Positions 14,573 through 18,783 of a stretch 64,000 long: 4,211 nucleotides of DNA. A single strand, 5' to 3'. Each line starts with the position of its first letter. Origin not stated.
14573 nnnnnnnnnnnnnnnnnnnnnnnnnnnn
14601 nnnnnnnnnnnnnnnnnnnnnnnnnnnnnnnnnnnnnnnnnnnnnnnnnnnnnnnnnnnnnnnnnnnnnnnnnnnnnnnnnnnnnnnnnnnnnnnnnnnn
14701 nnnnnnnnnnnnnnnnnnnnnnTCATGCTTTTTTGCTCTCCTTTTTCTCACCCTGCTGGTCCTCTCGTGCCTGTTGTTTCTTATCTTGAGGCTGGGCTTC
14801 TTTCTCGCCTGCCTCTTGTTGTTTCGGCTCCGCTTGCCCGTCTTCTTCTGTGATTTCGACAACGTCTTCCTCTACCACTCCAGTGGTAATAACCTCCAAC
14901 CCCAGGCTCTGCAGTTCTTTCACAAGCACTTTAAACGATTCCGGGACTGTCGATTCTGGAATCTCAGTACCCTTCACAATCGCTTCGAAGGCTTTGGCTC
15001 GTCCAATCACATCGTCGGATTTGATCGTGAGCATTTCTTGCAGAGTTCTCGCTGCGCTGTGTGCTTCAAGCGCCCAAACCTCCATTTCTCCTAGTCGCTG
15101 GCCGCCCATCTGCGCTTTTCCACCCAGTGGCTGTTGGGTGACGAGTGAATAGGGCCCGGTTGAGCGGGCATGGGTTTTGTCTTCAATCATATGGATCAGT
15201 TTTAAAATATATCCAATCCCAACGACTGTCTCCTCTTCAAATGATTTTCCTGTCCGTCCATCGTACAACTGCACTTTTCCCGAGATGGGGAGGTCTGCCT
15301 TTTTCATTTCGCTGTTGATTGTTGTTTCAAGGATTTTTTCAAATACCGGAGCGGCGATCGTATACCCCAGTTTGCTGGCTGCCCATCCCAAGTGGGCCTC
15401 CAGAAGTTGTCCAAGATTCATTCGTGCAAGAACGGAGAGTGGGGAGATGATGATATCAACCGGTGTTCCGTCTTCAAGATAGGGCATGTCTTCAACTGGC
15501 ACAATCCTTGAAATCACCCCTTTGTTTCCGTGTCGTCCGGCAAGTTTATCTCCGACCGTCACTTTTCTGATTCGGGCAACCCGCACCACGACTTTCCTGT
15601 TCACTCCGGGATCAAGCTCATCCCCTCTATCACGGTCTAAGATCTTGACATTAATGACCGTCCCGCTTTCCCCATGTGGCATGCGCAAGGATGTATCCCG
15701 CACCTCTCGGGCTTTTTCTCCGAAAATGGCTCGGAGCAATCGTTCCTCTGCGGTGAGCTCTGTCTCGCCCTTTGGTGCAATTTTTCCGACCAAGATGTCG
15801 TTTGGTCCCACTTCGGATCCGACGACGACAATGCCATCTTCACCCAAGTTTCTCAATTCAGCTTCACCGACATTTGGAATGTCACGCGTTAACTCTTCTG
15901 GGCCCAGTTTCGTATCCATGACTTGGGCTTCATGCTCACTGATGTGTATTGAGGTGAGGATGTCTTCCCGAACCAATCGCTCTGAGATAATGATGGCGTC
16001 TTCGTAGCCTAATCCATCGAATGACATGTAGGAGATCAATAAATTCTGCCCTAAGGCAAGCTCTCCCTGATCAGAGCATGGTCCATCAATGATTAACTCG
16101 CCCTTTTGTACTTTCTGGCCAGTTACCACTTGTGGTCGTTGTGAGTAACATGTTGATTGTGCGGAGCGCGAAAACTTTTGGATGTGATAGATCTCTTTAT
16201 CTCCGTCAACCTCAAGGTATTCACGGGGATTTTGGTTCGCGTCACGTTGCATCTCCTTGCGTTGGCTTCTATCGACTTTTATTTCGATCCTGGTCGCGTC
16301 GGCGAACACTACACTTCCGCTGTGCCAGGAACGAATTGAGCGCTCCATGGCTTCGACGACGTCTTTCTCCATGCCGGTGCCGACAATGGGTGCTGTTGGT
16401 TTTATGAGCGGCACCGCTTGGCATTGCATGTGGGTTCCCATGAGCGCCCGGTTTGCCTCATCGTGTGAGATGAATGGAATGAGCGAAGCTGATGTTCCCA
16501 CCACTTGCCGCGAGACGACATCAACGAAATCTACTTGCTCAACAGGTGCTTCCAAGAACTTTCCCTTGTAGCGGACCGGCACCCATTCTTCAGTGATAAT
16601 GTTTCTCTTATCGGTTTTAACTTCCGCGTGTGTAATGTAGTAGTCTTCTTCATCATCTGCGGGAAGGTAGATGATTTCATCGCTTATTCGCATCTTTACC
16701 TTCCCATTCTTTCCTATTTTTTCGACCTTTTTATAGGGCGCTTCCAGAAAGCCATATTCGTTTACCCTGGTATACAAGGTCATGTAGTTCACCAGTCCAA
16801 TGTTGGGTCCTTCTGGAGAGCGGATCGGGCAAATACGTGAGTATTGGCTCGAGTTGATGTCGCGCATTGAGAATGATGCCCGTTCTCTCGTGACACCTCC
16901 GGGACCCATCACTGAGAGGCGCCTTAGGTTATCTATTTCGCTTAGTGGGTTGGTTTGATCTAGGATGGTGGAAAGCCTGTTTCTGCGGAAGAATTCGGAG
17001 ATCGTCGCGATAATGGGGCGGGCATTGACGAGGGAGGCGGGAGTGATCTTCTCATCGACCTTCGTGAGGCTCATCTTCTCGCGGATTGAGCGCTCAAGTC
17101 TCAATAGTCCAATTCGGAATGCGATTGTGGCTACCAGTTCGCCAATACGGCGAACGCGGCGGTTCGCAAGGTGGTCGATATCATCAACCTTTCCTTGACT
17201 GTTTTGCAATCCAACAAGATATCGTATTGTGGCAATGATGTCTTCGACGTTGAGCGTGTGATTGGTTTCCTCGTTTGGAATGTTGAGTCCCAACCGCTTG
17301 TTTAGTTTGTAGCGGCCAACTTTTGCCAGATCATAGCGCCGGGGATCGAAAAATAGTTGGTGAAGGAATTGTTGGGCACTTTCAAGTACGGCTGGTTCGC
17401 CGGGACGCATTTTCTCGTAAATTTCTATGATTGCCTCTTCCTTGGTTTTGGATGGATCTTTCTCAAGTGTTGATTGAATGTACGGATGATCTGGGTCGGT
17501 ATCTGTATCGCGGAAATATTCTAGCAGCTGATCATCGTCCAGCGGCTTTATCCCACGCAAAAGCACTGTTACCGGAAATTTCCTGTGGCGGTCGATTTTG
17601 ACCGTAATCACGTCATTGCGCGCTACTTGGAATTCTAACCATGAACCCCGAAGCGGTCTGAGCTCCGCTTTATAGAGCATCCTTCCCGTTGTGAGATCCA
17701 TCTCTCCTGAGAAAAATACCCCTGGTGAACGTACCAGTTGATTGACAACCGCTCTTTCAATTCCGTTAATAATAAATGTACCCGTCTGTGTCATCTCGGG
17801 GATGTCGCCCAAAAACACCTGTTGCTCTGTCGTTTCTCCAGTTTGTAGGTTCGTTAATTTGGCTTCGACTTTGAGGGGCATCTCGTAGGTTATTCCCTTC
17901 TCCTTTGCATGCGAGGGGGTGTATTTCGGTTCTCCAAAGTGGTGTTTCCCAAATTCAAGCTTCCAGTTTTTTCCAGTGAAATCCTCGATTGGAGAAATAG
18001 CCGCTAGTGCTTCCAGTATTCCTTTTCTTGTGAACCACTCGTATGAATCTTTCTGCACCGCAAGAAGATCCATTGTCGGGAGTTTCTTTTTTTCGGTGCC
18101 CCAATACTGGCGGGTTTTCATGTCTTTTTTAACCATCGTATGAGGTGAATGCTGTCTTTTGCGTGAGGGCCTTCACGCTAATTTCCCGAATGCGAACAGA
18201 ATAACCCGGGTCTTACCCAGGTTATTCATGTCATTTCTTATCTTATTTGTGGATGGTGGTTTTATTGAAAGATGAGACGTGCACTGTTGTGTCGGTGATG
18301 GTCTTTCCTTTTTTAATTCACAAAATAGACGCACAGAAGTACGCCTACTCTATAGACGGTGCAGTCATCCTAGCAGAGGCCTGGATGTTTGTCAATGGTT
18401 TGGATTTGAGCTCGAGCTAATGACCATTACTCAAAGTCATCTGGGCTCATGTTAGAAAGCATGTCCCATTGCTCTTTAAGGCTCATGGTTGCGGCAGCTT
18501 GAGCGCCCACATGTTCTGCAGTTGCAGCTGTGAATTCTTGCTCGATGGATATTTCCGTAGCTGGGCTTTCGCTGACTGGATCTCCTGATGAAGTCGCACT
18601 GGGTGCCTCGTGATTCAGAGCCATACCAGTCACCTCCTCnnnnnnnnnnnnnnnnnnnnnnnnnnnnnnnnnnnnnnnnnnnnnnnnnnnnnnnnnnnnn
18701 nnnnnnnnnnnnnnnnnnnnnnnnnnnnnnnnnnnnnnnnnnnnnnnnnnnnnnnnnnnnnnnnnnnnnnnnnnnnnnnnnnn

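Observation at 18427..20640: Lower-GC three-gene cassette upstream of rpoB: divergent GAPDH-like dehydrogenase, RHH-nucleotidyltransferase fusion, small acidic ORF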

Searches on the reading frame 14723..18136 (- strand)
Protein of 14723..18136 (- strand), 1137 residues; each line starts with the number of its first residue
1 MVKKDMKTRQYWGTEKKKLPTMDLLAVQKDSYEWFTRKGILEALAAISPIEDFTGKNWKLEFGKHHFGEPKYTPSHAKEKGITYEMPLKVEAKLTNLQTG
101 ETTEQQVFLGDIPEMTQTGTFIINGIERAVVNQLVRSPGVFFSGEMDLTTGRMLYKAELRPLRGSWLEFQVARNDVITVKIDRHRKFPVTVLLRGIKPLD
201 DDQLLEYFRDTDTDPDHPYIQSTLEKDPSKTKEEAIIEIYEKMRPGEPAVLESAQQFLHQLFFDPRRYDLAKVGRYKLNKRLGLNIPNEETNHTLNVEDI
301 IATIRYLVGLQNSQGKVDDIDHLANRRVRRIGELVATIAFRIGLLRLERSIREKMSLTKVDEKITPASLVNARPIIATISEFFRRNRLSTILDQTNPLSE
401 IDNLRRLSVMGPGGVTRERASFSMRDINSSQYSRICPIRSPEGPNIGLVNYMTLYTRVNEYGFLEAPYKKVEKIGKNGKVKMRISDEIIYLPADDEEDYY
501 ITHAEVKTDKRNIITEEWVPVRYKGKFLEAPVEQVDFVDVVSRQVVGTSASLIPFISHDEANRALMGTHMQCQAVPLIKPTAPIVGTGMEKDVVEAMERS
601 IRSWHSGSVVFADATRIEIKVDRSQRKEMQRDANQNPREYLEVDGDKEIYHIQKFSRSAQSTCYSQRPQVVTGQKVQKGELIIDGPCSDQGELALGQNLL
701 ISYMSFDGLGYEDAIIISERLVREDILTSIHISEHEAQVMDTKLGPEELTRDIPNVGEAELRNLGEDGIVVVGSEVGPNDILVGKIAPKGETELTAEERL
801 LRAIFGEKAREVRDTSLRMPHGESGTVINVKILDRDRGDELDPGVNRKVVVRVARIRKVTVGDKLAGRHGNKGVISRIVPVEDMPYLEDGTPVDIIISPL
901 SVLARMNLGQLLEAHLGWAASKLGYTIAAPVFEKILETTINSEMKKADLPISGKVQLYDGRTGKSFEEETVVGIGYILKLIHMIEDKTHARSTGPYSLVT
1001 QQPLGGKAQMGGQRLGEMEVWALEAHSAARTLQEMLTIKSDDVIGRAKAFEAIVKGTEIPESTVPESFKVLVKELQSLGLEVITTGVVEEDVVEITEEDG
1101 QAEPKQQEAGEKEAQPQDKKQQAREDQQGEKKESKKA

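Call 91: list_cluster_members(proteins=[P0006, P0001, P0121, window:14723-18136:-, P0015, P0019])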
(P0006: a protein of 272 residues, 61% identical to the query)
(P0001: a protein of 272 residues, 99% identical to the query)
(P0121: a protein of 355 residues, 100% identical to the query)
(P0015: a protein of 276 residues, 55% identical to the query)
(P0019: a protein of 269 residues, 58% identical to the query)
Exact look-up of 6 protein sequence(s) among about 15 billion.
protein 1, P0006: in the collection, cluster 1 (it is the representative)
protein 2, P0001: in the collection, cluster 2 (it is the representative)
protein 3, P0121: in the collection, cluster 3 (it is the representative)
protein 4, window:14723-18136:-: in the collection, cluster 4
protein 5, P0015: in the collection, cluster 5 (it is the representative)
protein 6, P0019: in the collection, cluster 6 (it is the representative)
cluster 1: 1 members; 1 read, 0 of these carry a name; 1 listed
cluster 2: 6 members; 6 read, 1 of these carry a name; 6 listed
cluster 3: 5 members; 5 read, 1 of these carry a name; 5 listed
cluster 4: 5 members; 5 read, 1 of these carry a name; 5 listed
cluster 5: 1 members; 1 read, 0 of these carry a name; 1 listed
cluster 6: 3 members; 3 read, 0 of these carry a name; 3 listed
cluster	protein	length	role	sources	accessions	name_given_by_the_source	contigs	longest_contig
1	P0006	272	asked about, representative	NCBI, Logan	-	-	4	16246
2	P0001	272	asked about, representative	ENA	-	-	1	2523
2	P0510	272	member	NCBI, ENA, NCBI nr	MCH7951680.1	hypothetical protein IH980_03020 [Patescibacteria group bacterium] | hypothetical protein [Patescibacteria group bacterium]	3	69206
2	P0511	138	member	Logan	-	-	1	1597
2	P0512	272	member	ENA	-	-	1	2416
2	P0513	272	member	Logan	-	-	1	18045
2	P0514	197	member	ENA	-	-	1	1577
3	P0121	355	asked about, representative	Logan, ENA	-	-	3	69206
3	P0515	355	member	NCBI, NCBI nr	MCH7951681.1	hypothetical protein IH980_03025 [Patescibacteria group bacterium] | hypothetical protein [Patescibacteria group bacterium]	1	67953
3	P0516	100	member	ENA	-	-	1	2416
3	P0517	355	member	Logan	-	-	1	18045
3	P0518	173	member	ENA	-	-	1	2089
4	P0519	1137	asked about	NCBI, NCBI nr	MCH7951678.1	DNA-directed RNA polymerase subunit beta [Patescibacteria group bacterium]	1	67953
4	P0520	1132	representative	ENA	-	-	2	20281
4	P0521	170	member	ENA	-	-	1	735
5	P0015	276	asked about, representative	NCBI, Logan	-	-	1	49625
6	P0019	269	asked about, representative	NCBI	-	-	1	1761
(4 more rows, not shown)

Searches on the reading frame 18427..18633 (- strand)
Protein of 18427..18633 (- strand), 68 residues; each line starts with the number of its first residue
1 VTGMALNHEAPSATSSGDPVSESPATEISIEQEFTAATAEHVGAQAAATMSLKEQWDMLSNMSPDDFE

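Call 3: search_protein_families(library=pfam, proteins=[window:18427-18633:-], max_evalue=1)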
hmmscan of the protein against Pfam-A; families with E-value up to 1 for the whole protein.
window:18427-18633:- (68 aa): 0 families

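Call 4: search_protein_families(library=ncbifam, proteins=[window:18427-18633:-], max_evalue=1)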
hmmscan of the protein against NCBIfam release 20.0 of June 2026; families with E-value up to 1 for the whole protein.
window:18427-18633:- (68 aa): 0 families

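Call 69: search_protein_families(library=pfam, proteins=[window:18427-18621:-], max_evalue=0.01)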
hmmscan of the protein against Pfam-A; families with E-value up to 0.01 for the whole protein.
window:18427-18621:- (64 aa): 0 families

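Call 95: search_protein_families(library=padloc, proteins=[window:18427-18621:-], max_evalue=0.01)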
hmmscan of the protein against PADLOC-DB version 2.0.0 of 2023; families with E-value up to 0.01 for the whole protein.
window:18427-18621:- (64 aa): 0 families
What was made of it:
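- There is no match to any defence or TA model (call 95).
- Tried and rejected: Defence or TA models: no PADLOC match for any of the three proteins or for the non-CPR pair (call 95).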
